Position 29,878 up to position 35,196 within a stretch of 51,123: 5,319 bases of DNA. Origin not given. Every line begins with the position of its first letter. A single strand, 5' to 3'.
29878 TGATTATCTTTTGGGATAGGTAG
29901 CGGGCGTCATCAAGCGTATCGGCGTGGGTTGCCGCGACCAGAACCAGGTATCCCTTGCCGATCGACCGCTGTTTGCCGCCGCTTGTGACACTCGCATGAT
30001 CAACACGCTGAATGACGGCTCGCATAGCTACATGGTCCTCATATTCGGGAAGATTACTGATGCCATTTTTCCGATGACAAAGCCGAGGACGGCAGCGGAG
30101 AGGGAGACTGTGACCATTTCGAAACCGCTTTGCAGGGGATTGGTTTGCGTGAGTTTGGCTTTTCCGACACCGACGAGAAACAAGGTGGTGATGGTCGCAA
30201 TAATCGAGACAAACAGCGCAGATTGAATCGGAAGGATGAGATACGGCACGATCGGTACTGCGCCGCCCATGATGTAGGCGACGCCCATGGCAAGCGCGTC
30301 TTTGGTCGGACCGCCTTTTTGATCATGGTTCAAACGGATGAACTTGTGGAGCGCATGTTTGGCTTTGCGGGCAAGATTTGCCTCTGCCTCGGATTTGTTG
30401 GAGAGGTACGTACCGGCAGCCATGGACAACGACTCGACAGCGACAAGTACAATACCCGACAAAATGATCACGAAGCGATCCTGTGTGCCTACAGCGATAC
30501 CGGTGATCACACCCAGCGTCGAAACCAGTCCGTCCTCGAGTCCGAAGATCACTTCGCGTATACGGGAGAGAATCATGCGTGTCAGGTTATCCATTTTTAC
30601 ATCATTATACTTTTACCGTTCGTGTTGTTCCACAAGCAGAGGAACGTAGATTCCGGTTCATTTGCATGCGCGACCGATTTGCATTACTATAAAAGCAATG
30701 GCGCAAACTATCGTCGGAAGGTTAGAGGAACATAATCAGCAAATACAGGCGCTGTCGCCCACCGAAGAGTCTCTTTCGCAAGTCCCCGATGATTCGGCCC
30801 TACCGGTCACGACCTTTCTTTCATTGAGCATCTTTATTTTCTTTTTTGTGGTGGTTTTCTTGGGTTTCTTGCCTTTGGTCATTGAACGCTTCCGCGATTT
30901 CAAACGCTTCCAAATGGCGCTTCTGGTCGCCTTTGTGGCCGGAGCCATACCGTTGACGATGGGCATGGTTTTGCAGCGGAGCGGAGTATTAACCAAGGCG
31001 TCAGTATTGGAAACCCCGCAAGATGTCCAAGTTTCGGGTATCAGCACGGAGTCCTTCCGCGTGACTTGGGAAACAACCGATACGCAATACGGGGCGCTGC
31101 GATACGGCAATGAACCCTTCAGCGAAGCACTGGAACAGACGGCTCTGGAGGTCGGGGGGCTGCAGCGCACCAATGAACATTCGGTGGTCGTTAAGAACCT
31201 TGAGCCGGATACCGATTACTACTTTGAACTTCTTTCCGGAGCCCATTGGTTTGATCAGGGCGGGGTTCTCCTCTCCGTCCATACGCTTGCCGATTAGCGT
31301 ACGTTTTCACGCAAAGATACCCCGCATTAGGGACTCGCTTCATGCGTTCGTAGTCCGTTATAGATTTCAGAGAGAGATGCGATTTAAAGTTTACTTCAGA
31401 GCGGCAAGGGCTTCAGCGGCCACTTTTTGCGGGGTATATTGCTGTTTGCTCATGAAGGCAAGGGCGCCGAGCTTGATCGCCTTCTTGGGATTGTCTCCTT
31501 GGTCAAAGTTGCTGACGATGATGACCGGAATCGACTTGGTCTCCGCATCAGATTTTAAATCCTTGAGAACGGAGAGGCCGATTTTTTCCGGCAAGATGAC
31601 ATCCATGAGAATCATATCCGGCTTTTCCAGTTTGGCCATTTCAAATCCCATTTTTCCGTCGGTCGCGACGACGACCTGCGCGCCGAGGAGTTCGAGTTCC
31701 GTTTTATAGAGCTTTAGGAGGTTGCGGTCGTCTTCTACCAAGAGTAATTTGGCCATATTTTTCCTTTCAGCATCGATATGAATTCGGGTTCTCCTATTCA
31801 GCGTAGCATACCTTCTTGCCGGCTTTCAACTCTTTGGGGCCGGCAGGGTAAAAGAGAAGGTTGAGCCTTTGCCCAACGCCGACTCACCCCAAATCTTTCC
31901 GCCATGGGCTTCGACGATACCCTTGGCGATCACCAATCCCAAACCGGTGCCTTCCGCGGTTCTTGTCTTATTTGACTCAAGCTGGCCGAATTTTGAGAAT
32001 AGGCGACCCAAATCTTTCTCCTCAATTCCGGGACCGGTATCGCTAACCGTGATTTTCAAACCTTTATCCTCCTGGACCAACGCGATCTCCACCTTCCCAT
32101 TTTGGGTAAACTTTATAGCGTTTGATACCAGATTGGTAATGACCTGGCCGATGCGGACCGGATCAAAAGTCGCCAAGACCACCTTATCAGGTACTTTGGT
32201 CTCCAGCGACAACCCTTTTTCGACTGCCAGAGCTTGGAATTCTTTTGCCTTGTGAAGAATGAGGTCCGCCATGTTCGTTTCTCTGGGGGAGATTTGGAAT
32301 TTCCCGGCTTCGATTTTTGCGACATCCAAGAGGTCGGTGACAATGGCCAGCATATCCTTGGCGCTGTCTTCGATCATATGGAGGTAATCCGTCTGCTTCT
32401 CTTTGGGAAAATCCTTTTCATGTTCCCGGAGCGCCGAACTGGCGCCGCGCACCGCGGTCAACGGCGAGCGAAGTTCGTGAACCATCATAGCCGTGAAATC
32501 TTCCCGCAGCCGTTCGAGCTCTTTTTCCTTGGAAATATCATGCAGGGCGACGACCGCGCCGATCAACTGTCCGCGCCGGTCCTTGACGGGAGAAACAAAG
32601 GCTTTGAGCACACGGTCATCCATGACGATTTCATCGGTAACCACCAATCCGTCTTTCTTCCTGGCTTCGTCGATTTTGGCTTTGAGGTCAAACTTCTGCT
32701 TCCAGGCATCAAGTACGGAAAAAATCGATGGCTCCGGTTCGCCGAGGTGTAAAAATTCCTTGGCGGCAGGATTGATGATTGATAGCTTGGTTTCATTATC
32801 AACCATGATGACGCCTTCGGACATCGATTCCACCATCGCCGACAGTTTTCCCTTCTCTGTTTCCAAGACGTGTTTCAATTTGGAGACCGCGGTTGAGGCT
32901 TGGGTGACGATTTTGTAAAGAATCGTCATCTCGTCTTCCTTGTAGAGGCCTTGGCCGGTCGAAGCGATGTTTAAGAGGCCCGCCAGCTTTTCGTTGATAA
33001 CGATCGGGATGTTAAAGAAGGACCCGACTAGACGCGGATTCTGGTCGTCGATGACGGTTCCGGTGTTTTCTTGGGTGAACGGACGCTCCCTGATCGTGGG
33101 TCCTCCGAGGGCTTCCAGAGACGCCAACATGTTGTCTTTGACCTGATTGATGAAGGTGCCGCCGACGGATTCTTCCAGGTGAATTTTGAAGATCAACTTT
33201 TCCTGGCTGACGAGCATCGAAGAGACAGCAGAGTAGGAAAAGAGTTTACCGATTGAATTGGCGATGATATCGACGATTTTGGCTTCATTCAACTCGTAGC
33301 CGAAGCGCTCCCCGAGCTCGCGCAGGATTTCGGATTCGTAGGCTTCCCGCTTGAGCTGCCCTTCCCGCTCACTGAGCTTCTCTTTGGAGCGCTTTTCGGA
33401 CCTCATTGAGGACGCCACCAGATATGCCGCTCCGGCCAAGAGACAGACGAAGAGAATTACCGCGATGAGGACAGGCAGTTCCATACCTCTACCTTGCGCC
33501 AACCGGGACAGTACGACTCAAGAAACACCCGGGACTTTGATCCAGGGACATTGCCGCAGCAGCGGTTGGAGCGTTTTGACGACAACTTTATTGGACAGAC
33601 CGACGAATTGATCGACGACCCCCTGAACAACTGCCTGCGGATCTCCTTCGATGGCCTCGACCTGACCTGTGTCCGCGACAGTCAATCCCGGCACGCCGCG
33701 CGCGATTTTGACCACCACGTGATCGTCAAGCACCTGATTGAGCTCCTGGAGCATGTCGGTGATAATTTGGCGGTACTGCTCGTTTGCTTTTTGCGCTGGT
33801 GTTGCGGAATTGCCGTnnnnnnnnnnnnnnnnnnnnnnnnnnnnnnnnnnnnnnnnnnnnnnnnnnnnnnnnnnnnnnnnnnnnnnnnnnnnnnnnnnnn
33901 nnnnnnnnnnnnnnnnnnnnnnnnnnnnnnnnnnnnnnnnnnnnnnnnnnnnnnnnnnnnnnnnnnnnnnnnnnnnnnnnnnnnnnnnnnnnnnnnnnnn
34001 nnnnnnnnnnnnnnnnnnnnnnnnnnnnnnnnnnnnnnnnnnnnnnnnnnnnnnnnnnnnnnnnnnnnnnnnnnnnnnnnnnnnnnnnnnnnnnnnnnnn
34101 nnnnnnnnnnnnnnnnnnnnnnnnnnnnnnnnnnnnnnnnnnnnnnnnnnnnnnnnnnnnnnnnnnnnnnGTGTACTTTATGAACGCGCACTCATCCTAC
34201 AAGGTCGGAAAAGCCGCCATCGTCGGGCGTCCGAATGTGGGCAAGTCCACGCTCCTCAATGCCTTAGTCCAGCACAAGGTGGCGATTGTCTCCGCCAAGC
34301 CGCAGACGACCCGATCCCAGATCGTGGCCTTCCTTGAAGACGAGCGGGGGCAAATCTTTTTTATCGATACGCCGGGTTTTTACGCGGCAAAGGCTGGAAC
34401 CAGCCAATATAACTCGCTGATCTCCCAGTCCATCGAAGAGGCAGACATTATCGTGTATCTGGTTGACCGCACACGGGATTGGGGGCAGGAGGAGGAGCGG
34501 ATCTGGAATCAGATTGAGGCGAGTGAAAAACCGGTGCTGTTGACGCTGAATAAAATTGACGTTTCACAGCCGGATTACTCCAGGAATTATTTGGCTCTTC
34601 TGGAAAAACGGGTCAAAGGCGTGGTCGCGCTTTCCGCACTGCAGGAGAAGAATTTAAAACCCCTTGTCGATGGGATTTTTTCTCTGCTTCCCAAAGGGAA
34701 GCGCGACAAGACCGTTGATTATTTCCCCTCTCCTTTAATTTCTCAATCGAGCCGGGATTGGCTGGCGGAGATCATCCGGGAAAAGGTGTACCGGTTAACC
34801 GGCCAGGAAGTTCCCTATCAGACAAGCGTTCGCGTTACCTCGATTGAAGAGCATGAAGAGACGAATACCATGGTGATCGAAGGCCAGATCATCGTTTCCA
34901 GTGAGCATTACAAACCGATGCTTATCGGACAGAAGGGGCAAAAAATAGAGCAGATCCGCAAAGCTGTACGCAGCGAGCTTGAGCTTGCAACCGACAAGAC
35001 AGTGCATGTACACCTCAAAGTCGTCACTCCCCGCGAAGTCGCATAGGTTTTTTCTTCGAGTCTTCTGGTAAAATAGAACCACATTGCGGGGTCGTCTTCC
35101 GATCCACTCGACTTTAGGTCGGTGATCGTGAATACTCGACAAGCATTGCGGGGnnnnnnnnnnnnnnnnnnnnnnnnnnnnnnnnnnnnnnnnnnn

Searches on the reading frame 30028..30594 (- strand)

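Call 80: search_protein_families(library=pfam, proteins=[window:30028-30594:-], max_evalue=0.001)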
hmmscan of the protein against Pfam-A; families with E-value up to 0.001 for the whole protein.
window:30028-30594:- (188 aa): 1 family
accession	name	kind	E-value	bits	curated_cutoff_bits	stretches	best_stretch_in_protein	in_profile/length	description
PF01988.24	VIT1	-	2e-34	119.7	28.1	2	89-176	125-214/214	VIT family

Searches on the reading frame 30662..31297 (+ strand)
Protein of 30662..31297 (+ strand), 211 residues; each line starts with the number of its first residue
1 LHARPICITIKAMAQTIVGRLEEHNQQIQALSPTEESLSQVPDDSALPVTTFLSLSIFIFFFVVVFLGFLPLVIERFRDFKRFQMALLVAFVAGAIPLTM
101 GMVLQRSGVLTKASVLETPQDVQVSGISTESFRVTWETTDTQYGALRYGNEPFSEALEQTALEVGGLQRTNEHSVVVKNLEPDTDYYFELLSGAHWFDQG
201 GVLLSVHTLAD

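Call 80: search_protein_families(library=pfam, proteins=[window:30662-31297:+], max_evalue=0.001)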
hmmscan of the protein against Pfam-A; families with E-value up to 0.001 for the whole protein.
window:30662-31297:+ (211 aa): 2 families
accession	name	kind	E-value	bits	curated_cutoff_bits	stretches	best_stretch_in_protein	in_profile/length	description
PF16656.11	Pur_ac_phosph_N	-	2.8e-09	37.8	30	1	122-196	4-85/93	Purple acid Phosphatase, N-terminal domain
PF00041.27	fn3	-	8.3e-06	26.4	25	1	118-190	2-66/84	Fibronectin type III domain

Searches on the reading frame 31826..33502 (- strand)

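Call 79: search_protein_families(library=pfam, proteins=[window:31826-33502:-], max_evalue=0.00001)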
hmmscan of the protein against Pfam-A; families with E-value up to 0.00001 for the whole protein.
window:31826-33502:- (558 aa): 2 families
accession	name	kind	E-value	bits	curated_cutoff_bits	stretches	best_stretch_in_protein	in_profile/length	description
PF02518.31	HATPase_c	-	6.3e-31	107.5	26.4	1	447-556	2-110/111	Histidine kinase-, DNA gyrase B-, and HSP90-like ATPase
PF00512.31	HisKA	-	9.6e-19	67.6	26.9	1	333-400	2-66/66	His Kinase A (phospho-acceptor) domain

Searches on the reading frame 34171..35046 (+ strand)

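Call 79: search_protein_families(library=pfam, proteins=[window:34171-35046:+], max_evalue=0.00001)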
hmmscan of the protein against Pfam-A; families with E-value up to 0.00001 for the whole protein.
window:34171-35046:+ (291 aa): 7 families
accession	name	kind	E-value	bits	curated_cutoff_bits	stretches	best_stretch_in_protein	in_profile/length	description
PF01926.29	MMR_HSR1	-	5.5e-27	94.6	21.9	1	15-128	2-113/113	50S ribosome-binding GTPase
PF02421.24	FeoB_N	-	1.3e-13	51.2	27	1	15-167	3-154/156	Ferrous iron transport protein B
PF00350.29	Dynamin_N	-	4.2e-13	50.1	27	0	16-57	2-43/168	Dynamin family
PF00009.33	GTP_EFTU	-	2.4e-11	44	26.5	1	16-174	7-187/188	Elongation factor Tu GTP binding domain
PF07650.23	KH_2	-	1.3e-10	41.4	22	1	215-286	3-74/78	KH domain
PF03193.22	RsgA_GTPase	-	1.4e-07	31.9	30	0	15-72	109-170/174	RsgA GTPase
PF10662.15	PduV-EutP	-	2.5e-06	27.8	21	1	15-167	4-139/143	Ethanolamine utilisation - propanediol utilisation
